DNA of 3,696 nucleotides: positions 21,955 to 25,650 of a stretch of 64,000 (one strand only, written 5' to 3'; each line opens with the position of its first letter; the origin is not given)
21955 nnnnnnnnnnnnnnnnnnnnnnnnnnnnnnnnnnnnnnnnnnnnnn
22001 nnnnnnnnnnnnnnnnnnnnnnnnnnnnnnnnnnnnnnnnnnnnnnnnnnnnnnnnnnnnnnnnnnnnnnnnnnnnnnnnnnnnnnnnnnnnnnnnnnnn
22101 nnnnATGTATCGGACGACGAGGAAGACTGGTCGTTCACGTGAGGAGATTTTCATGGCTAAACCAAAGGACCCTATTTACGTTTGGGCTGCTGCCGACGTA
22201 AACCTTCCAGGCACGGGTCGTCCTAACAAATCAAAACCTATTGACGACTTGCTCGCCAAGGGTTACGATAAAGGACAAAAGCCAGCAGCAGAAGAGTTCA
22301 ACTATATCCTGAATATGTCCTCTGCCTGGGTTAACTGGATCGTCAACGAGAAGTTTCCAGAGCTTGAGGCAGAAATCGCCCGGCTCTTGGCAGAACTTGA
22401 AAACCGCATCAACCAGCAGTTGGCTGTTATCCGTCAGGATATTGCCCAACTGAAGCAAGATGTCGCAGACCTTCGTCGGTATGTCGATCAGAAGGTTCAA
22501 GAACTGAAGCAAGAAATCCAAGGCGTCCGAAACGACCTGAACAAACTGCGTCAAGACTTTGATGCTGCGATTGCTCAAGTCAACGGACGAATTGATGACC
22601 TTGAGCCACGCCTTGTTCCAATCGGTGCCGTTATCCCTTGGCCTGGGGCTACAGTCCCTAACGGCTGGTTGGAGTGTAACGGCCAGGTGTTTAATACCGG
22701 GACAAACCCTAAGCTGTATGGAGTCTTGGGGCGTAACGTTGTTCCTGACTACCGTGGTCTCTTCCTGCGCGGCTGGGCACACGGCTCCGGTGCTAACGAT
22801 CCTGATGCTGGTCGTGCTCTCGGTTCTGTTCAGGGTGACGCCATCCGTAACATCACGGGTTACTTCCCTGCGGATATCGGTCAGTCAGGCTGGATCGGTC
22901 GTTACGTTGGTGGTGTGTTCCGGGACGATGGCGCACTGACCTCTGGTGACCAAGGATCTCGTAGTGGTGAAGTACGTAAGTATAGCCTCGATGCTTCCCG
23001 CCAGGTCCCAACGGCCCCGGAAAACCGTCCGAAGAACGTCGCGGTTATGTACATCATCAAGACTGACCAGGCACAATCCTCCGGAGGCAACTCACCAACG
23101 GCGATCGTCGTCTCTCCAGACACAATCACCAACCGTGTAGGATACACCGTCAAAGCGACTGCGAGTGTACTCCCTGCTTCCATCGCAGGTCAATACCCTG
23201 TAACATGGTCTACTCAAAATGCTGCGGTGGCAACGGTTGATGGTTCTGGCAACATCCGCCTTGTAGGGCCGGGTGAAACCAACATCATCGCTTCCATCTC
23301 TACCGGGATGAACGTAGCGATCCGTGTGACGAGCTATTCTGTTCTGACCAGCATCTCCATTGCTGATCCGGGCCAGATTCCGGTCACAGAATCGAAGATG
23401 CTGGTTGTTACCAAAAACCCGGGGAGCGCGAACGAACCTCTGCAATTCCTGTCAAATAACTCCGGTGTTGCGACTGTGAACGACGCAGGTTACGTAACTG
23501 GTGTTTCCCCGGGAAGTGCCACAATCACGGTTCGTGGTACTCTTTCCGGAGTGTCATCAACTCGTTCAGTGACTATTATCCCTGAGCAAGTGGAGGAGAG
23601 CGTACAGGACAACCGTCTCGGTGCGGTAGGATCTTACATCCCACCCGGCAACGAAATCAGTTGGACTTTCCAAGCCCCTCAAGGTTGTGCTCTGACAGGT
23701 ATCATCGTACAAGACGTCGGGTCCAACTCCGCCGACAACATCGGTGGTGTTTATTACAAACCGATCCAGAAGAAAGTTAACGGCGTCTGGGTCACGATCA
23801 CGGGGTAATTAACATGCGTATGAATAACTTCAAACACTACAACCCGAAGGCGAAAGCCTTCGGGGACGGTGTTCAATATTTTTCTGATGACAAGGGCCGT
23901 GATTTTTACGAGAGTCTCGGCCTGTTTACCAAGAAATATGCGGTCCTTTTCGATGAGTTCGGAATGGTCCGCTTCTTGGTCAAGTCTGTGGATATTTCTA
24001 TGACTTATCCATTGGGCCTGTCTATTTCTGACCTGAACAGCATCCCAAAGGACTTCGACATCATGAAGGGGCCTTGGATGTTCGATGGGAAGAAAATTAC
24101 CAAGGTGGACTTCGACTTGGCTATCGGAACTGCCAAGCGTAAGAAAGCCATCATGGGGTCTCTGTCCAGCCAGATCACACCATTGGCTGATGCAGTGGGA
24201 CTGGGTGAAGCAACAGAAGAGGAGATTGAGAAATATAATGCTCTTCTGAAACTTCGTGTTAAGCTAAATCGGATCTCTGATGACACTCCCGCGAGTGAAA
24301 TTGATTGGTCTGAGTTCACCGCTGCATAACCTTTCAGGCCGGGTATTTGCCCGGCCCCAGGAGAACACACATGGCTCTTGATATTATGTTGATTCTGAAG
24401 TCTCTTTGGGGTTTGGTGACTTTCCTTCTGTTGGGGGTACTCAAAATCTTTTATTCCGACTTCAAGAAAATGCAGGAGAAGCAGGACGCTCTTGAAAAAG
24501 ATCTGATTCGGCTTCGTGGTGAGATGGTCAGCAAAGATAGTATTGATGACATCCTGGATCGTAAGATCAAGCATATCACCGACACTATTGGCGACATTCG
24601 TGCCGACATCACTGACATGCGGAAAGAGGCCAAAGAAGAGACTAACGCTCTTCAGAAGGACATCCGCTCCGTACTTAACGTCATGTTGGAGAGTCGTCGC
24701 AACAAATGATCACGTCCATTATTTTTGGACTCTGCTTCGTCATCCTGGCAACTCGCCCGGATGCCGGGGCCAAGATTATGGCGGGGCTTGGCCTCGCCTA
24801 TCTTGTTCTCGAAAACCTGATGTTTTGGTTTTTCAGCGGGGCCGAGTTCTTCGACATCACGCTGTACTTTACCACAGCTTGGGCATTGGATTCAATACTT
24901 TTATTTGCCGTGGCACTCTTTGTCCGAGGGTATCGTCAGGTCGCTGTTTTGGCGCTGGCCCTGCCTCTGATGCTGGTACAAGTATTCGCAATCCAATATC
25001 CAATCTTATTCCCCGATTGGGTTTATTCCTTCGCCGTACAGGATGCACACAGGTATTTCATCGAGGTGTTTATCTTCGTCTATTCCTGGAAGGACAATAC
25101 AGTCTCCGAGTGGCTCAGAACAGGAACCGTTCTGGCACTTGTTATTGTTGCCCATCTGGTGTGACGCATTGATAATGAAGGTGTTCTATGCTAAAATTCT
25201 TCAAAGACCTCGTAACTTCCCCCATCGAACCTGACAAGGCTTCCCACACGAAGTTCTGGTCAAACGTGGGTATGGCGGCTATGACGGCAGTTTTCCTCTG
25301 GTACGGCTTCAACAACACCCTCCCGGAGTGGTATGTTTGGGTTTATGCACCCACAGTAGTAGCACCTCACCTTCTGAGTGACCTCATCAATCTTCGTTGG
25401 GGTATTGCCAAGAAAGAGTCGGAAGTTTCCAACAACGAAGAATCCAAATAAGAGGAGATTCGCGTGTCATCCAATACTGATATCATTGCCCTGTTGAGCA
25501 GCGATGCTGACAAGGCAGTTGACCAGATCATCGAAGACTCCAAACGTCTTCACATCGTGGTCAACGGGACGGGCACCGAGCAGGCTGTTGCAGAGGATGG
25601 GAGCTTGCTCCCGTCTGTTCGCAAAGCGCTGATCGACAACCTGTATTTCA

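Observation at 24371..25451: Three membrane proteins embedded between tail-fibre genes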

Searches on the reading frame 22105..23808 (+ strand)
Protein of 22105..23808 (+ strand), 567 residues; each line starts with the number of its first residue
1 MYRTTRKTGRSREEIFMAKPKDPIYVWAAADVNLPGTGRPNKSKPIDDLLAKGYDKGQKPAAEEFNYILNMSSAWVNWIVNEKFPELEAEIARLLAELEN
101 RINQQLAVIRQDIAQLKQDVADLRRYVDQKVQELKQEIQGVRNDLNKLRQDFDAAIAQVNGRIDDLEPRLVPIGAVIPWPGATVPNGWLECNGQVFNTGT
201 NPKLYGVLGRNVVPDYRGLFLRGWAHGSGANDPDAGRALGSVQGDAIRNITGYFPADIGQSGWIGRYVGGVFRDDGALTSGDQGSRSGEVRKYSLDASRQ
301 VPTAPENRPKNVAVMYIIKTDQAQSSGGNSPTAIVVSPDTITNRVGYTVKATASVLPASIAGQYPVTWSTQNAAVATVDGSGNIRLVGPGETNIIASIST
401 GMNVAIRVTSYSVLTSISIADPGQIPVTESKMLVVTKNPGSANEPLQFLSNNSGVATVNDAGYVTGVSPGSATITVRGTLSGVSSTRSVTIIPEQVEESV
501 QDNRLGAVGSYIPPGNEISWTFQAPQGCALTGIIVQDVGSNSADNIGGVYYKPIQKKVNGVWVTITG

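Call 4: search_protein_families(library=pfam, proteins=[window:22105-23808:+], max_evalue=0.1)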
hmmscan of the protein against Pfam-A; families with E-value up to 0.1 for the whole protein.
window:22105-23808:+ (567 aa): 39 families (the best 25 are shown)
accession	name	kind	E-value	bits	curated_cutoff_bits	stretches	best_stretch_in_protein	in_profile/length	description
PF02368.24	Big_2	-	5.5e-14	52.3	22.8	2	425-476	14-66/79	Bacterial Ig-like domain (group 2)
PF07484.17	Collar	-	9e-13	48.4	24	1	174-220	1-56/57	Phage Tail Collar Domain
PF01442.23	Apolipoprotein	-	0.00012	22.3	90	1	80-173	9-100/190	Apolipoprotein A1/A4/E domain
PF04513.17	Baculo_PEP_C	-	0.00032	21.2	38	2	81-153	44-116/140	Baculovirus polyhedron envelope protein, PEP, C terminus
PF06160.17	EzrA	-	0.00051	18.9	39.6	1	94-166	216-290/557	Septation ring formation regulator, EzrA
PF14362.11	DUF4407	-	0.0019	18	31.3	1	89-142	119-172/297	Domain of unknown function (DUF4407)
PF09787.14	Golgin_A5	-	0.0028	17.7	31.7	1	89-167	68-152/305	Golgin subfamily A member 5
PF07798.16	CCDC90-like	-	0.0039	17.5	33.5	1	90-162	58-127/175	Coiled-coil domain-containing protein 90-like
PF06705.16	SF-assemblin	-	0.0068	16.2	30.6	1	80-147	79-146/247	SF-assemblin/beta giardin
PF16526.10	CLZ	-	0.01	16.6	26.7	1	124-167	26-69/71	C-terminal leucine zipper domain of cyclic nucleotide-gated channels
PF05478.16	Prominin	-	0.011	14.2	34.3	1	85-150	228-288/799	Prominin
PF04108.17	ATG17_like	-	0.012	15.6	43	1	98-150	36-88/355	Autophagy protein ATG17-like domain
PF04906.18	Tweety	-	0.012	14.7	31.8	1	97-162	294-359/431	Tweety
PF07926.17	TPR_MLP1_2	-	0.014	15.9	36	1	104-167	57-116/129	TPR/MLP1/MLP2-like protein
PF06785.16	UPF0242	-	0.014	15.9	33.5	1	82-166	104-183/194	Uncharacterised protein family (UPF0242) N-terminus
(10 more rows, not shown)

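Call 5: search_protein_families(library=phrogs, proteins=[window:22105-23808:+], max_evalue=0.01)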
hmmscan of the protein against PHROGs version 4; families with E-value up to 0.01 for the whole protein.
window:22105-23808:+ (567 aa): 41 families (the best 25 are shown)
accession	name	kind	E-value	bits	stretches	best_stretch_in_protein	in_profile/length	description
phrog_12846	-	tail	0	1206.1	1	17-567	1-552/552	tail fiber protein; Ig-domain containing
phrog_26622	-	tail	1.8e-64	219.5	1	153-499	156-506/691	tail fiber protein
phrog_523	-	tail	7e-49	168.2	1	168-334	483-651/673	tail collar fiber protein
phrog_1858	-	tail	5.4e-32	111.7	1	153-323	120-296/1018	tail fiber protein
phrog_3100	-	tail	7.5e-32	113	1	172-320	219-381/382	tail fiber protein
phrog_4465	-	tail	3.4e-31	109.8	2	17-107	1-91/342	tail fiber protein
phrog_327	-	tail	1.2e-30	108.4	1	93-432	231-547/618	tail protein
phrog_1800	-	tail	9.8e-21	75.3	1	171-320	390-545/545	tail collar fiber protein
phrog_454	-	tail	1.1e-20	74.4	1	451-566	804-921/1376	tail fiber protein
phrog_14307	-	unknown function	2.4e-20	73.6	1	170-249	47-123/137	-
phrog_215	-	head and packaging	4.9e-20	73.1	1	330-507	222-404/491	structural protein with Ig domain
phrog_1833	-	tail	3.1e-19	70.7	1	483-567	241-322/322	tail fiber protein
phrog_295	-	tail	4.8e-18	66.4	1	113-252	549-667/794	tail fiber protein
phrog_2097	-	tail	1e-17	65.2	1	136-257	354-464/644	tail fiber protein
phrog_7489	-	tail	2.9e-15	57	2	167-216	419-470/775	tail fiber protein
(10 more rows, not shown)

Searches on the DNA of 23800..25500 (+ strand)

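Call 3: search_dna_similar(query=window:23800-25500:+, collection=phages, mode=near, max_rows=30)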
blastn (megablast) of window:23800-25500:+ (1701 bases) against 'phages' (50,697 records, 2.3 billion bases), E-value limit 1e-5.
Records with a match: 25; places in all: 25; records where one place covers at least 80% of the query: 15.
Best place of each record, by identity: >=99% 2; 95-99% 6; 90-95% 11; 80-90% 6.
By first word of the organism name: Pectobacterium 10; Cronobacter 8; Enterobacter 5; Pantoea 1; Klebsiella 1.
By host as written in the record: Cronobacter sakazakii 4; Enterobacter hormaechei subsp. xiangfangensis 4; Pectobacterium carotovorum subsp. carotovorum 27 3; Cronobacter sp. 2; Cronobacter sakazakii ATCC 29544 2; Pectobacterium sp. 2; Pectobacterium atrosepticum SCRI1043 2; Pectobacterium atrosepticum DSM 30186 1; and 5 more.
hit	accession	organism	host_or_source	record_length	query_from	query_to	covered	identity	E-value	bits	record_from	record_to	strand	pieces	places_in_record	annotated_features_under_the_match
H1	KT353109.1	Cronobacter phage PBES 02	Cronobacter sp.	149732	1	1701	100%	99.1%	0e+0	3059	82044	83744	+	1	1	putative tail fiber assembly protein | putative membrane protein (x3) | putative tail fiber protein 2 | putative tail fiber protein 1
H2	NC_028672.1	Cronobacter phage PBES 02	Cronobacter sp.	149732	1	1701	100%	99.1%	0e+0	3059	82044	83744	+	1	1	tail fiber assembly protein | hypothetical protein (x2) | membrane protein | tail fiber protein | tail fiber protein; Ig-domain containing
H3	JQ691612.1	Cronobacter phage CR3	Cronobacter sakazakii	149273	1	1701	100%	97.4%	0e+0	2898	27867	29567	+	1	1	putative tail fiber assembly protein | hypothetical protein (x3) | putative tail fiber protein 2 | putative tail fiber protein 1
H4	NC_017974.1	Cronobacter phage CR3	Cronobacter sakazakii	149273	1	1701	100%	97.4%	0e+0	2898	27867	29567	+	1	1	tail fiber assembly protein | hypothetical protein (x2) | membrane protein | tail fiber protein | tail fiber protein; Ig-domain containing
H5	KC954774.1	Cronobacter phage CR8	Cronobacter sakazakii ATCC 29544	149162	1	1701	100%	96.8%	0e+0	2843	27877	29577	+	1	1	putative tail fiber assembly protein | hypothetical protein (x3) | putative tail fiber protein 2 | putative tail fiber protein 1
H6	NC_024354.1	Cronobacter phage CR8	Cronobacter sakazakii ATCC 29544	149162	1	1701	100%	96.8%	0e+0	2843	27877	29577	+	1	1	tail fiber assembly protein | hypothetical protein (x2) | membrane protein | tail fiber protein | tail fiber protein; Ig-domain containing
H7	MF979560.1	Pectobacterium phage DU_PP_I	Pectobacterium sp.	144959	1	1701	100%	96.5%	0e+0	2809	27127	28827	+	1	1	putative tail fiber assembly protein | hypothetical protein (x3) | putative tail fiber protein | putative tail fiber protein 1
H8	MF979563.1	Pectobacterium phage DU_PP_IV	Pectobacterium sp.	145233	1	1701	100%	96.5%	0e+0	2809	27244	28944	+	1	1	putative tail fiber assembly protein | hypothetical protein (x3) | putative tail fiber protein | putative tail fiber protein 1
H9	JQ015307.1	Pectobacterium phage phiTE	Pectobacterium atrosepticum SCRI1043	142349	1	1701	100%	93.7%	0e+0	2545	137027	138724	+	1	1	tail fiber assembly protein | putative membrane protein (x3) | putative tail fiber protein | hypothetical protein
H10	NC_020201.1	Pectobacterium phage phiTE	Pectobacterium atrosepticum SCRI1043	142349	1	1701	100%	93.7%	0e+0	2545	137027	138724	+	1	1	tail fiber assembly protein | hypothetical protein (x2) | membrane protein | tail fiber protein | tail fiber protein; Ig-domain containing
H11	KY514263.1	Pectobacterium phage vB_PatM_CB7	Pectobacterium atrosepticum DSM 30186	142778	1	1701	100%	93.7%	0e+0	2540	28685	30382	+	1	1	tail fiber assembly protein | putative membrane protein (x3) | putative tail fiber protein | structural protein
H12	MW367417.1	Pectobacterium phage PcCB7V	Pectobacterium sp. 7V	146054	1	1701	100%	93.4%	0e+0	2518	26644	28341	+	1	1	tail fiber assembly protein | putative serine protease | ATP synthase subunit b protein | hypothetical protein | tail fiber protein | and 1 other names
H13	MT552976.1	Pectobacterium phage POP17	Pectobacterium carotovorum subsp. ...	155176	1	1699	100%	82.4%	0e+0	1472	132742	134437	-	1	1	record has no annotation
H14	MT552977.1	Pectobacterium phage POP18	Pectobacterium carotovorum subsp. ...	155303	1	1699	100%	82.4%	0e+0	1472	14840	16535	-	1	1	record has no annotation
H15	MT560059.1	Pectobacterium phage POP15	Pectobacterium carotovorum subsp. ...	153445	1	1699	100%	81.7%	0e+0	1406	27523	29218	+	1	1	putative tail fiber assembly protein | hypothetical protein (x3) | autotransporter | tail fiber protein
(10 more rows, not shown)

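Call 6: get_annotated_region(hit=H11, flank=8000)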
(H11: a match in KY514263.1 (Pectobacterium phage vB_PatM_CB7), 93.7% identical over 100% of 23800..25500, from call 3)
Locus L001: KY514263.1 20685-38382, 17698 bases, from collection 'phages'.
description: Pectobacterium phage vB_PatM_CB7, complete genome.
organism: Pectobacterium phage vB_PatM_CB7 (NCBI taxid 1958916)
taxonomy: Viruses; Duplodnaviria; Heunggongvirae; Uroviricota; Caudoviricetes; Vequintavirinae; Certrevirus
host: Pectobacterium atrosepticum DSM 30186; source: soil from potato fields; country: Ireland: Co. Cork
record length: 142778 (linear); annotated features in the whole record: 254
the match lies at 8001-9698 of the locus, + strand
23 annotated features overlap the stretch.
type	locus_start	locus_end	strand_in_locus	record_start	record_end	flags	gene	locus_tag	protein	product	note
CDS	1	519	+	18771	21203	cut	-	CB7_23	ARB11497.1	putative tape measure protein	simlar to putative tape measure protein [Pectobacterium phage phiTE], YP_007392690.1. MS/MS confirmed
CDS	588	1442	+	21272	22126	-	-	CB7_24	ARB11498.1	structural protein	similar to hypothetical protein phiTE_229 [Pectobacterium phage phiTE], YP_007392691.1. MS/MS confirmed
CDS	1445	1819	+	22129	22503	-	-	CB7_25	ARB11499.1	structural protein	similar to hypothetical protein phiTE_230 [Pectobacterium phage phiTE], YP_007392692.1. MS/MS confirmed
CDS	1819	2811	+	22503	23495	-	-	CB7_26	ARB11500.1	putative tail protein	similar to hypothetical protein phiTE_231 [Pectobacterium phage phiTE], YP_007392693.1. MS/MS confirmed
CDS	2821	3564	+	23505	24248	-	-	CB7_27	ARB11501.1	putative baseplate assembly protein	similar to putative baseplate assembly protein [Pectobacterium phage phiTE], YP_007392694.1. MS/MS confirmed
CDS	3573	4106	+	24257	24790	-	-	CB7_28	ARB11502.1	putative tail lysozyme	similar to hypothetical protein CR3_025 [Cronobacter phage CR3], YP_006383040.1. MS/MS confirmed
CDS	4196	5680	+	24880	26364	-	-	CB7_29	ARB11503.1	putative baseplate assembly protein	similar to putative baseplate assembly protein [Pectobacterium phage phiTE], YP_007392696.1. MS/MS confirmed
CDS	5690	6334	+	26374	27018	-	-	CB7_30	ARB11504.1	structural protein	similar to hypothetical protein phiTE_235 [Pectobacterium phage phiTE], YP_007392697.1. MS/MS confirmed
CDS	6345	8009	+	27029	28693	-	-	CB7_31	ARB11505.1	structural protein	similar to hypothetical protein phiTE_236 [Pectobacterium phage phiTE], YP_007392698.1. MS/MS confirmed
CDS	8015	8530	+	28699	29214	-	-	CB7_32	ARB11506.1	tail fiber assembly protein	similar to tail fiber assembly protein [Pectobacterium phage phiTE], YP_007392699.1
CDS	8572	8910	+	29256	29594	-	-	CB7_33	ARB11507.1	putative membrane protein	similar to putative membrane protein [Pectobacterium phage phiTE], YP_007392700.1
CDS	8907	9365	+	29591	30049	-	-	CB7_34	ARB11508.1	putative membrane protein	similar to putative membrane protein [Pectobacterium phage phiTE], YP_007392700.1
CDS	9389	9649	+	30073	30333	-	-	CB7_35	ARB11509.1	putative membrane protein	similar to putative membrane protein [Pectobacterium phage phiTE], YP_007392702.1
CDS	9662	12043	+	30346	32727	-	-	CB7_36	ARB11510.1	putative tail fiber protein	similar to putative tail fiber protein [Pectobacterium phage phiTE], YP_007392703.1. MS/MS confirmed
CDS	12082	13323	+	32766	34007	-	-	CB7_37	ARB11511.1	structural protein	similar to hypothetical protein phiTE_242 [Pectobacterium phage phiTE], YP_007392704.1. MS/MS confirmed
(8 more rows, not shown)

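Call 7: get_annotated_region(hit=H1, flank=3000)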
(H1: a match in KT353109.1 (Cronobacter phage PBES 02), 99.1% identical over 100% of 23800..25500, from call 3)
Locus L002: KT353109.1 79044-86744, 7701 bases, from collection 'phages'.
description: Cronobacter phage PBES 02, complete genome.
organism: Cronobacter phage PBES 02 (NCBI taxid 1684115)
taxonomy: Viruses; Duplodnaviria; Heunggongvirae; Uroviricota; Caudoviricetes; Vequintavirinae; Certrevirus; Certrevirus PBES02
host: Cronobacter sp.; source: -; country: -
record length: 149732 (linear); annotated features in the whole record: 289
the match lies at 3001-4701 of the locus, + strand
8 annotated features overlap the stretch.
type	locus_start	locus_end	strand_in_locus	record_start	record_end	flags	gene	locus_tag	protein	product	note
CDS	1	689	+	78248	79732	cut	-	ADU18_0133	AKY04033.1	putative baseplate assembly protein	-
CDS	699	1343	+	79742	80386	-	-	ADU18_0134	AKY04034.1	hypothetical protein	-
CDS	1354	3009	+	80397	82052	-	-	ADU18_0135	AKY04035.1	putative tail fiber protein 1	Pfam:pfam07484 Phage Tail Collar Domain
CDS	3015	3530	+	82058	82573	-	-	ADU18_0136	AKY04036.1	putative tail fiber assembly protein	Pfam:pfam02413 Caudovirales tail fibre assembly protein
CDS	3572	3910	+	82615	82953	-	-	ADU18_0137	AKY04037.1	putative membrane protein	-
CDS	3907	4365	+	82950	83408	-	-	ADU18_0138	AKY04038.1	putative membrane protein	-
CDS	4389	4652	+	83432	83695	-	-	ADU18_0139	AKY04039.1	putative membrane protein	-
CDS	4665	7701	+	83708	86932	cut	-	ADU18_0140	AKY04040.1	putative tail fiber protein 2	-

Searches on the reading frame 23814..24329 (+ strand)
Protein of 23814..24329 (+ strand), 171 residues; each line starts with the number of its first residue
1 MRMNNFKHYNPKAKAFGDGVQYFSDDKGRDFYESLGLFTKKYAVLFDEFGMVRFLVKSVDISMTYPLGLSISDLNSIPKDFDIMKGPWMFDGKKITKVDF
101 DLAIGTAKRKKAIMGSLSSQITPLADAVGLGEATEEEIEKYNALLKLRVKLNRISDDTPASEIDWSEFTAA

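Call 4: search_protein_families(library=pfam, proteins=[window:23814-24329:+], max_evalue=0.1)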
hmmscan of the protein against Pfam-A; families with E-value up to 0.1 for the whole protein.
window:23814-24329:+ (171 aa): 2 families
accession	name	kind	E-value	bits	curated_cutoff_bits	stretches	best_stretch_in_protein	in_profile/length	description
PF02413.22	Caudo_TAP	-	2.5e-12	47.5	22.1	1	82-167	36-128/131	Caudovirales tail fibre assembly protein, lambda gpK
PF21544.3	PorZ_N_b_propeller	-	0.048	14.4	27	0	38-78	86-126/154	TSS9, PorZ, N-terminal beta-propeller domain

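Call 5: search_protein_families(library=phrogs, proteins=[window:23814-24329:+], max_evalue=0.01)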
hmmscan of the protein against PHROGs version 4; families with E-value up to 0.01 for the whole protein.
window:23814-24329:+ (171 aa): 9 families
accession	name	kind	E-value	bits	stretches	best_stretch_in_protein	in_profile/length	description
phrog_136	-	tail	9.4e-41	140.9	1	1-169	3-176/178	tail fiber assembly protein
phrog_5572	-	unknown function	6.5e-10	40.5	1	108-165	62-120/130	-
phrog_105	-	tail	1.5e-09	38.6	1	108-167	142-200/239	tail fiber assembly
phrog_188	-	tail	3.6e-09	37.7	1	106-165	119-177/207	tail fiber assembly protein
phrog_11571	-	tail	3.7e-09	37.9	1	1-98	1-97/223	tail fiber protein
phrog_29882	-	unknown function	1.7e-08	35.5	1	1-43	1-43/50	-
phrog_2341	-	unknown function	1e-06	29.7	1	116-166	34-83/88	-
phrog_21546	-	tail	6.6e-06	27.3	1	2-77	3-78/96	tail fiber protein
phrog_3792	-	tail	9.5e-06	26.8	1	109-167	18-75/78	tail assembly chaperone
